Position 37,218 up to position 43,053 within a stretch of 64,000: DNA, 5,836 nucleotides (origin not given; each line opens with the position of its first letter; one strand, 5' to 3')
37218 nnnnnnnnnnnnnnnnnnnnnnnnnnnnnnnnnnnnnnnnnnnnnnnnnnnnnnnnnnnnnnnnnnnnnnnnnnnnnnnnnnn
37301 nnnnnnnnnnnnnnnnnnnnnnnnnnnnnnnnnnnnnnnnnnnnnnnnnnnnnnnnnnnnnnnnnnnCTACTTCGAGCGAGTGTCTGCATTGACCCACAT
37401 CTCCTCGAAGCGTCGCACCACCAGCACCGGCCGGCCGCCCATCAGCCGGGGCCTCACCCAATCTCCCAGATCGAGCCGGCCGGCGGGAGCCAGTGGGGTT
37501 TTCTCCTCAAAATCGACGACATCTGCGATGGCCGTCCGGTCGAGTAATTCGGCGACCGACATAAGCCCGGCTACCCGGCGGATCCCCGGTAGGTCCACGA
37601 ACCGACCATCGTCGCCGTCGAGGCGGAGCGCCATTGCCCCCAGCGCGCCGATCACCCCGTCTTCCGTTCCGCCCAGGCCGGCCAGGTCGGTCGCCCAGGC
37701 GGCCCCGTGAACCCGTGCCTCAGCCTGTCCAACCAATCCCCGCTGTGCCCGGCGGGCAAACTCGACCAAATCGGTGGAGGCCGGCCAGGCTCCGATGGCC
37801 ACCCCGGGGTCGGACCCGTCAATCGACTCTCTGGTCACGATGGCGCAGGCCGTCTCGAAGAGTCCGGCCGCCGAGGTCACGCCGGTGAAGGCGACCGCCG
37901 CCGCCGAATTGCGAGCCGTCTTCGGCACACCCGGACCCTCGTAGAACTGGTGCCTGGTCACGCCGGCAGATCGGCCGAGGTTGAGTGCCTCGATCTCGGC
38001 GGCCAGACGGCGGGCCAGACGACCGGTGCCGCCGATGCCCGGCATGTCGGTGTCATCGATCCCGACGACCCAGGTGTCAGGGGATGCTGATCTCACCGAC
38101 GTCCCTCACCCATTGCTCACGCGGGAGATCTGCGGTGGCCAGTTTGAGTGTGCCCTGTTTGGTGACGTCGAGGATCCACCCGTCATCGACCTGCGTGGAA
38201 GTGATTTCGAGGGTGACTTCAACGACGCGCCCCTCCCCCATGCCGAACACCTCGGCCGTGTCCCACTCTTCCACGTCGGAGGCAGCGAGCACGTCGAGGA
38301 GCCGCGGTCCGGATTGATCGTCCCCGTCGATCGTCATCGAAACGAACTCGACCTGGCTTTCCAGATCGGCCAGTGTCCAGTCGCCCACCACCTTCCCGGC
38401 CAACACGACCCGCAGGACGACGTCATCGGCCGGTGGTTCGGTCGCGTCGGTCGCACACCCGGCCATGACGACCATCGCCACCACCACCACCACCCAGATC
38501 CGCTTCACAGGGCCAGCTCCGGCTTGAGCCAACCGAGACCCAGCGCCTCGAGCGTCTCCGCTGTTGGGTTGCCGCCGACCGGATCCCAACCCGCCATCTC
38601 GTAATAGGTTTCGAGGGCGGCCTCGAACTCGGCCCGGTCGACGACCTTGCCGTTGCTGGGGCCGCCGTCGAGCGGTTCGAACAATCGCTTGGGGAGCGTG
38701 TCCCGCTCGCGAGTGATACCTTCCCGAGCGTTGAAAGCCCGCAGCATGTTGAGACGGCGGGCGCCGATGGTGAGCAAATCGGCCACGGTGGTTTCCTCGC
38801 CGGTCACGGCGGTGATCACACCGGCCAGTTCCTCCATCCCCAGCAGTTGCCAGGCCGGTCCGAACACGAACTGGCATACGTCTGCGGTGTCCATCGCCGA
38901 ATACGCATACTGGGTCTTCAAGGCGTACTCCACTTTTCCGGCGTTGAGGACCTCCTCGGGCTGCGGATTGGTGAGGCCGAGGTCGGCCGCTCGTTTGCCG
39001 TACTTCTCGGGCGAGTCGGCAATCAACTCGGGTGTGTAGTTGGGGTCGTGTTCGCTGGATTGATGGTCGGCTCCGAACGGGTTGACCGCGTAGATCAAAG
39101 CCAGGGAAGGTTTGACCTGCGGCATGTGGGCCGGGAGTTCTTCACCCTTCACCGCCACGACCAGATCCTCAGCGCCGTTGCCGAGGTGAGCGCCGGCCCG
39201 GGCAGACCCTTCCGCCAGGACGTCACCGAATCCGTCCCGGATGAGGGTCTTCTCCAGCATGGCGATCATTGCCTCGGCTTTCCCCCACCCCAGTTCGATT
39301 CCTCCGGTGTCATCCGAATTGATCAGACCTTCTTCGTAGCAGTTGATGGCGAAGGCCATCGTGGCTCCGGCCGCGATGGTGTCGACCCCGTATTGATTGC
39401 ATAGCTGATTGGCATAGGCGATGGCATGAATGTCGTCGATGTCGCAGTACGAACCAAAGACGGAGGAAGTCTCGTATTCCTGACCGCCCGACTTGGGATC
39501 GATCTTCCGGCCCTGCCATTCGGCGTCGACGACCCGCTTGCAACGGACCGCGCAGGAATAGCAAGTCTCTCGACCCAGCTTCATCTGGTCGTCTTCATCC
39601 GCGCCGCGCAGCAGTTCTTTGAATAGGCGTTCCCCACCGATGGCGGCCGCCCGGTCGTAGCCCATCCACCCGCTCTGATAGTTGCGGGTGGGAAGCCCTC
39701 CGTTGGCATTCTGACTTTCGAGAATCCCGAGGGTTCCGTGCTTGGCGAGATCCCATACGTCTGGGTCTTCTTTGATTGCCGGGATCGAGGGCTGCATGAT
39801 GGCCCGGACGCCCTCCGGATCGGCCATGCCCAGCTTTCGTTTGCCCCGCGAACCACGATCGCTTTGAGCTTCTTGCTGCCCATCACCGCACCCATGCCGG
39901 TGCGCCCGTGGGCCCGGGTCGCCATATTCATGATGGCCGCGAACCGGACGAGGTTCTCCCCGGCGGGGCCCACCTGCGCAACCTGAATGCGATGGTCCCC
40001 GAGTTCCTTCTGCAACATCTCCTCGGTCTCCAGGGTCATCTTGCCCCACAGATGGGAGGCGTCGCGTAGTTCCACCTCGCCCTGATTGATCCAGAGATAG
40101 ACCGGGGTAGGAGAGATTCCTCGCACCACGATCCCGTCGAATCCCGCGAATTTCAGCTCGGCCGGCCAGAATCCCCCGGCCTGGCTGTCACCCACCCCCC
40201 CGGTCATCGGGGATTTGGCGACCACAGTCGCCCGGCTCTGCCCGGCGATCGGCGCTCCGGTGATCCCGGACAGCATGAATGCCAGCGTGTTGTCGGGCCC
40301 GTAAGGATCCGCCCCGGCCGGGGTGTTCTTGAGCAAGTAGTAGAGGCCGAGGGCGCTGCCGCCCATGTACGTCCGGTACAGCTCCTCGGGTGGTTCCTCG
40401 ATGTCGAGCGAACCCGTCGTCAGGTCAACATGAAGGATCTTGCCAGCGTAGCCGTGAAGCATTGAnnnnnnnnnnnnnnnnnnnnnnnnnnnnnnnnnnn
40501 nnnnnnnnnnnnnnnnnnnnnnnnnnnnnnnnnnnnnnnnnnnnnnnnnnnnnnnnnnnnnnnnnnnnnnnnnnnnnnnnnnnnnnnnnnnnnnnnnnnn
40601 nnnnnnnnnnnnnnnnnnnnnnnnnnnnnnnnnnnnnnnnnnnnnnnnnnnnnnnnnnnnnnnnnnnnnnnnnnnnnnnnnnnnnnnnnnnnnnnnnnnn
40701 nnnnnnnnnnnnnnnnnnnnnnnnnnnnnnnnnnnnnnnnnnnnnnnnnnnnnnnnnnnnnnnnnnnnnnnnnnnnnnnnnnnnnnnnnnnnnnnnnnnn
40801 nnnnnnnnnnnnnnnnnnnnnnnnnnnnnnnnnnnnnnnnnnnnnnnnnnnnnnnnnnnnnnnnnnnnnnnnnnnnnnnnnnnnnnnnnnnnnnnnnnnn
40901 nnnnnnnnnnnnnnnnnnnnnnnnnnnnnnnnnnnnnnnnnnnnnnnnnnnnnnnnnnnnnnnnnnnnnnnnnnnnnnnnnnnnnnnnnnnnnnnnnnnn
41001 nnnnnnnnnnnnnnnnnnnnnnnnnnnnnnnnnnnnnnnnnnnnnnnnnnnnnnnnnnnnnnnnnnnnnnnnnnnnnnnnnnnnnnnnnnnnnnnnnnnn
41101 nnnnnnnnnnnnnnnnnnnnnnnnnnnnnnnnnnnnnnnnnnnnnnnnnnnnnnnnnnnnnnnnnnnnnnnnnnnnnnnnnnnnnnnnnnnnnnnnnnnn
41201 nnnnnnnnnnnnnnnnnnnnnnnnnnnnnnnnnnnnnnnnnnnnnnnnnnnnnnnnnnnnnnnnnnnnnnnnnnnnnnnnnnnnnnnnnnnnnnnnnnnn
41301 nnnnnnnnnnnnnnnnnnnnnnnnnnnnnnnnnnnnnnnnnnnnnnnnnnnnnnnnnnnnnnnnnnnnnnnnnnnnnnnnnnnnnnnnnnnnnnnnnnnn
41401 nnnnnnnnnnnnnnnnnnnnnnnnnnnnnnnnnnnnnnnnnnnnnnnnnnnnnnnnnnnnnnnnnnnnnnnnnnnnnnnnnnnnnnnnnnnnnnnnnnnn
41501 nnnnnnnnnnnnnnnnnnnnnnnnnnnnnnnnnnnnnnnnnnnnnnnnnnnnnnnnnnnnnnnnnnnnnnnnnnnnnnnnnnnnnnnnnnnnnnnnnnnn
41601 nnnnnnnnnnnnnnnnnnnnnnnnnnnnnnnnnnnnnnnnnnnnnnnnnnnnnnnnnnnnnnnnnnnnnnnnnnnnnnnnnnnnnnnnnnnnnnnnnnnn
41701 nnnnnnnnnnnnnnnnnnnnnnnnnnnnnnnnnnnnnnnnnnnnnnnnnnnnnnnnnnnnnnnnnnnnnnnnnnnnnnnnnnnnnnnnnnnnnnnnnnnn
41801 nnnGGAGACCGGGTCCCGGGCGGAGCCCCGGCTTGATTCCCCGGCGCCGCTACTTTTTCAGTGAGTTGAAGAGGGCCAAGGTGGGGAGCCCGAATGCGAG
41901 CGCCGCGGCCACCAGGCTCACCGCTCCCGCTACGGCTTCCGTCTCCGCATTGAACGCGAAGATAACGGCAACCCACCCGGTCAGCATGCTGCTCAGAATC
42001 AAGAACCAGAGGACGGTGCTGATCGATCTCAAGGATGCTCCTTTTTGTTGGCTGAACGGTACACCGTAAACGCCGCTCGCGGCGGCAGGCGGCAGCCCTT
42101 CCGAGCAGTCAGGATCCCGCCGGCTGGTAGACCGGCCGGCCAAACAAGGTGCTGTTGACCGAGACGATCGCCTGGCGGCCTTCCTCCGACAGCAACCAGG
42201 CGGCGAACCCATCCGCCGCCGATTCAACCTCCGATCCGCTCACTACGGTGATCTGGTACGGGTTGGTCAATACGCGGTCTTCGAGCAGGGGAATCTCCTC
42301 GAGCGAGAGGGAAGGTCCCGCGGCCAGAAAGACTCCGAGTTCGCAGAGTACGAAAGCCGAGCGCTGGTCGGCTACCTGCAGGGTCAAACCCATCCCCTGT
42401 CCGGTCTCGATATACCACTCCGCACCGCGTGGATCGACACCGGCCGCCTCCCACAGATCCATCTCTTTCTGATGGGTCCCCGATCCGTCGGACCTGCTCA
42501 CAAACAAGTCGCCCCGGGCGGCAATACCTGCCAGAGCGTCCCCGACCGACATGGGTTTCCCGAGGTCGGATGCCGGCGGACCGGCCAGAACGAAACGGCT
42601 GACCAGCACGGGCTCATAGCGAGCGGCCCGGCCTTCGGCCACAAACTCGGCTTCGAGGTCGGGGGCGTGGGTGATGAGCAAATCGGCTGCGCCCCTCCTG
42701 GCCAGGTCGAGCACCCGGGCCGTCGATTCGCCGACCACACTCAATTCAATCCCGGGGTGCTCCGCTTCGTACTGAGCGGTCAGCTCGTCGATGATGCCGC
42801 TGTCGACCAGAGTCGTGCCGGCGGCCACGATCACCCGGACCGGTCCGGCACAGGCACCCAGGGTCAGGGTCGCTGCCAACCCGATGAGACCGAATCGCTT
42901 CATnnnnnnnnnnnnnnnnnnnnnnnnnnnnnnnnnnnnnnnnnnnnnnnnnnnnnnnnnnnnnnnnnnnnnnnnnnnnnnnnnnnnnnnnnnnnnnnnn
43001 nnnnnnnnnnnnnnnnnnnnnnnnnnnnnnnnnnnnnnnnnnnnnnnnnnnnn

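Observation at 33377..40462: Seven-kb pterin-cofactor operon: second AOR gene followed by a lipoprotein, two hypothetical genes and two atypical MoeA fusions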

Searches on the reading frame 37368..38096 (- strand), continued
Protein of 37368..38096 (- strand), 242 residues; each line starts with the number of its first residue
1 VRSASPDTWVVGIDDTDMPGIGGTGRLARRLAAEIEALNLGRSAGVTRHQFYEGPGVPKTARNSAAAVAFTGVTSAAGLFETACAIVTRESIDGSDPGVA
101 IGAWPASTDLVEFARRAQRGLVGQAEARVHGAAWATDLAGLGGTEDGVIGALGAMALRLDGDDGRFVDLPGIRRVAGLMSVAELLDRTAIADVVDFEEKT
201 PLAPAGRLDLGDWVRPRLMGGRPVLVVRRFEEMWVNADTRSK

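Call 100: list_cluster_members(proteins=[P0361, P0363, P0366, P0372, P0381, P0392, P0399, P0436, P0507, P0208])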
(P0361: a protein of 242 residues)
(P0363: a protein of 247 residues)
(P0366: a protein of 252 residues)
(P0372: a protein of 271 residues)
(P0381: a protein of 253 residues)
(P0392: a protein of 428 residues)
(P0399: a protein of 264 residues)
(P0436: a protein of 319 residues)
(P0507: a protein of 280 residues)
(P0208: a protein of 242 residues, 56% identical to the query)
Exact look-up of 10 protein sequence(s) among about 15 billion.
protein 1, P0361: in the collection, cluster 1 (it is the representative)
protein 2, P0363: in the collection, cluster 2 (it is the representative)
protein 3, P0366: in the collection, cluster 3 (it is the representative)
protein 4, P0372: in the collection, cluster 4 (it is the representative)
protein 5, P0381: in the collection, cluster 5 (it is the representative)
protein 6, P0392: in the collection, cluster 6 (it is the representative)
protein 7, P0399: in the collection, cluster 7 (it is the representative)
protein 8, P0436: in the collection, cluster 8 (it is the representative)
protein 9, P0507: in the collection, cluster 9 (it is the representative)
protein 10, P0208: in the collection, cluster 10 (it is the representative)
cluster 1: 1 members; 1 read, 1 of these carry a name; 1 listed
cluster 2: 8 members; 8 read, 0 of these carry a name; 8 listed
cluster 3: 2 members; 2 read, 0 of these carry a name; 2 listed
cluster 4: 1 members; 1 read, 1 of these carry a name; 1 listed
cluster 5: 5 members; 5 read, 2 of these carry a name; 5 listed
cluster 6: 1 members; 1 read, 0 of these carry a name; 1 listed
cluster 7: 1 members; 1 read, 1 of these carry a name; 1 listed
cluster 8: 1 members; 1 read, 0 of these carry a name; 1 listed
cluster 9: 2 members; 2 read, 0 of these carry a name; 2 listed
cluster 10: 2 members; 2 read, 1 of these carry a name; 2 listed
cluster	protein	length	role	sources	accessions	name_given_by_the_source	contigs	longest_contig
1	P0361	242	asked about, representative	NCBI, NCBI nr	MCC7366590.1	MAG: ABC transporter substrate-binding protein [Dehalococcoidia bacterium] | ABC transporter substrate-binding protein [Dehalococcoidia bacterium]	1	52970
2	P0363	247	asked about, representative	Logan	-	-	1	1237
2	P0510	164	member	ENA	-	-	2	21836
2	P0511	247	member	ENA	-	-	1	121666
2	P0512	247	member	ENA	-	-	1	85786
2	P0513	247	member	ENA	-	-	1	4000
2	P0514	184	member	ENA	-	-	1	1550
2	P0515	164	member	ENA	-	-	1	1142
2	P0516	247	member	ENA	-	-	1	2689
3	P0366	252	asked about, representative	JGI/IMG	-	-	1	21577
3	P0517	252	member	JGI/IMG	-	-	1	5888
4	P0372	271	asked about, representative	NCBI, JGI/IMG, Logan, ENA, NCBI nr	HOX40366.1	MAG TPA: ABC transporter substrate-binding protein [Candidatus Brocadiia bacterium] | ABC transporter substrate-binding protein [Candidatus Brocadiia bacterium]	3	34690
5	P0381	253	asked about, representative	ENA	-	-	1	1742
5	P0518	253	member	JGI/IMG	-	hypothetical protein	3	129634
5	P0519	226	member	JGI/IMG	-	hypothetical protein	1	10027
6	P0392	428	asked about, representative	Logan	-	-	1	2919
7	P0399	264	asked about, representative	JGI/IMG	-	hypothetical protein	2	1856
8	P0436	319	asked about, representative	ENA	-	-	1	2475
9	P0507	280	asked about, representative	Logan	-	-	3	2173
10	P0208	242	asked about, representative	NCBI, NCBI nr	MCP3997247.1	MAG: ABC transporter substrate-binding protein [bacterium] | ABC transporter substrate-binding protein [bacterium]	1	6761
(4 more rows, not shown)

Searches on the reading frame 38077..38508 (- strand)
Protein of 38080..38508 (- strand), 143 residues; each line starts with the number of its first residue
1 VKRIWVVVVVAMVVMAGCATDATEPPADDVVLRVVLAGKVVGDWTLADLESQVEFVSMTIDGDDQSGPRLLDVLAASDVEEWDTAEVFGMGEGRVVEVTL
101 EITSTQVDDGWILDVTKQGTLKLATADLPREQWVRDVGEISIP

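Call 6: search_protein_families(library=pfam, proteins=[window:38080-38508:-], max_evalue=10)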
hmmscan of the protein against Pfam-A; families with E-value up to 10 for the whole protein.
seq(143 aa): 1 family
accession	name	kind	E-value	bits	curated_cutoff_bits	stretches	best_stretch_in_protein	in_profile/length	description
PF24381.1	DUF7537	-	0.15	12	31.7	1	3-25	1-23/258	Family of unknown function (DUF7537)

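Call 44: search_protein_families(library=pfam, alignment_id=A3, max_evalue=1)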
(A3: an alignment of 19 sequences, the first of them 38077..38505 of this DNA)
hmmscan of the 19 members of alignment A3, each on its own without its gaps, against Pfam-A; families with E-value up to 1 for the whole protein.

A. member 1, window:38077-38505:- (142 aa): 1 family
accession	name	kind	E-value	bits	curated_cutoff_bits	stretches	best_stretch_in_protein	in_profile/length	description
PF24381.1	DUF7537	-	0.16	11.9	31.7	1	2-24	1-23/258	Family of unknown function (DUF7537)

B. families by the number of members that match (of 19 scanned): 2 families
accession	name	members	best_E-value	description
PF02874.29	ATP-synt_ab_N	1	0.02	ATP synthase alpha/beta family, beta-barrel domain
PF24381.1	DUF7537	1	0.16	Family of unknown function (DUF7537)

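Call 46: search_solved_structures(query=A3, max_evalue=10)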
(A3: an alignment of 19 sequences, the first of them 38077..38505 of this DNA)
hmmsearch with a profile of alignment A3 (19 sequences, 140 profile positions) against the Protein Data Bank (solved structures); distinct sequences matched with E-value up to 10: 3.
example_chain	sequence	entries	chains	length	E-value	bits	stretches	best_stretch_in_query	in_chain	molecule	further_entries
7l3o_A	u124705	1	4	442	1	12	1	45-105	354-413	Threonyl-tRNA synthetase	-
9xv5_A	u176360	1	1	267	1.4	11.6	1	45-81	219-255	Lipase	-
9xv8_A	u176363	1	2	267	1.4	11.6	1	45-81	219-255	Lipase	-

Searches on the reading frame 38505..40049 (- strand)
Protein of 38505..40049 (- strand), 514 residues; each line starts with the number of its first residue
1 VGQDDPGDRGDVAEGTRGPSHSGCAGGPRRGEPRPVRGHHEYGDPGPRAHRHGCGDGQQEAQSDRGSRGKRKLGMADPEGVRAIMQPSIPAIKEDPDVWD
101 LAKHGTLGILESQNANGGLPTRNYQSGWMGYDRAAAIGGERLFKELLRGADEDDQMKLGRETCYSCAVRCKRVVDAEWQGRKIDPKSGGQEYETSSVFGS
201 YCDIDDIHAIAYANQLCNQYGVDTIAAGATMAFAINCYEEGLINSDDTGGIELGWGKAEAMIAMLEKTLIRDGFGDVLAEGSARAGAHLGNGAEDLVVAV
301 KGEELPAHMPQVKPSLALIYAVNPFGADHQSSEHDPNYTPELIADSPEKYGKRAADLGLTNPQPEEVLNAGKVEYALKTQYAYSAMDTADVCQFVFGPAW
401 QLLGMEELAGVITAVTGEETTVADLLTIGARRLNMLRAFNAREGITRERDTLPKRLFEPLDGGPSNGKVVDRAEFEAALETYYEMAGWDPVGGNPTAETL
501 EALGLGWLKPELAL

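Call 3: search_protein_families(library=pfam, proteins=[window:38505-40049:-], max_evalue=0.01)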
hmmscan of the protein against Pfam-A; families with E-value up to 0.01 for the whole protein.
window:38505-40049:- (514 aa): 1 family
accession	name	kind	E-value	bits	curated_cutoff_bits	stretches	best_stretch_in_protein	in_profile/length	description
PF01314.23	AFOR_C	-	4.9e-111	372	27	1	91-505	9-385/385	Aldehyde ferredoxin oxidoreductase, domains 2 & 3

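Call 5: search_protein_families(library=ncbifam, proteins=[window:38505-40049:-], max_evalue=0.01)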
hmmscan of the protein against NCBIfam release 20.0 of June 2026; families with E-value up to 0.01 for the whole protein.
window:38505-40049:- (514 aa): 1 family
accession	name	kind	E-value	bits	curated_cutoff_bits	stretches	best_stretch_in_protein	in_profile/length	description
NF007354.0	PRK09849.1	equivalog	2.3e-09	36.4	868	1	411-513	587-696/703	aldehyde ferredoxin oxidoreductase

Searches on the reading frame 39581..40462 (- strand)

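Call 3: search_protein_families(library=pfam, proteins=[window:39581-40462:-], max_evalue=0.01)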
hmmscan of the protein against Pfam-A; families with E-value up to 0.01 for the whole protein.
window:39581-40462:- (293 aa): 1 family
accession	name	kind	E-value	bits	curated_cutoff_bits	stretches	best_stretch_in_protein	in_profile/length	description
PF02730.20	AFOR_N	-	4.7e-77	258.7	29.8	1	7-206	1-198/199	Aldehyde ferredoxin oxidoreductase, N-terminal domain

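Call 5: search_protein_families(library=ncbifam, proteins=[window:39581-40462:-], max_evalue=0.01)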
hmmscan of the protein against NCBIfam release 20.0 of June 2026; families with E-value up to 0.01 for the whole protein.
window:39581-40462:- (293 aa): 2 families
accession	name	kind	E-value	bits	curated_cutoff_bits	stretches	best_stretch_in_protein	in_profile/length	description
NF007354.0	PRK09849.1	equivalog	7.3e-55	186.8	868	1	2-208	5-208/703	aldehyde ferredoxin oxidoreductase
NF040818.1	GAPOR_Arch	equivalog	0.00038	18.9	1300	1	50-129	44-123/654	glyceraldehyde-3-phosphate:ferredoxin oxidoreductase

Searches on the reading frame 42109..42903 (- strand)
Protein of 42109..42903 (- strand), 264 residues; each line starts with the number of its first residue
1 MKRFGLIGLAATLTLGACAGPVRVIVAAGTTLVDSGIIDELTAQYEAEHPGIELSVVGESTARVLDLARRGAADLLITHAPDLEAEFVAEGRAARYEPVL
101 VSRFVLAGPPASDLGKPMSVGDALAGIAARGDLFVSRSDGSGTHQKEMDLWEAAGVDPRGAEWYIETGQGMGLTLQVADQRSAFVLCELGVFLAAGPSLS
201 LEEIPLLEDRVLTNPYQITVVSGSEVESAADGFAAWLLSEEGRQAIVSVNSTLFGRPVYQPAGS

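Call 99: search_protein_families(library=ncbifam, proteins=[window:42109-42903:-], max_evalue=0.00001)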
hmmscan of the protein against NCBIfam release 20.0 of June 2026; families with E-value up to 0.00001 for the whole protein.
window:42109-42903:- (264 aa): 1 family
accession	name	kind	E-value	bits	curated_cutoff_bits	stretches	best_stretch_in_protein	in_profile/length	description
NF041772.1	tung_bind_TupA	equivalog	3.3e-28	98.8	400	1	18-260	11-259/266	tungstate ABC transporter substrate-binding protein TupA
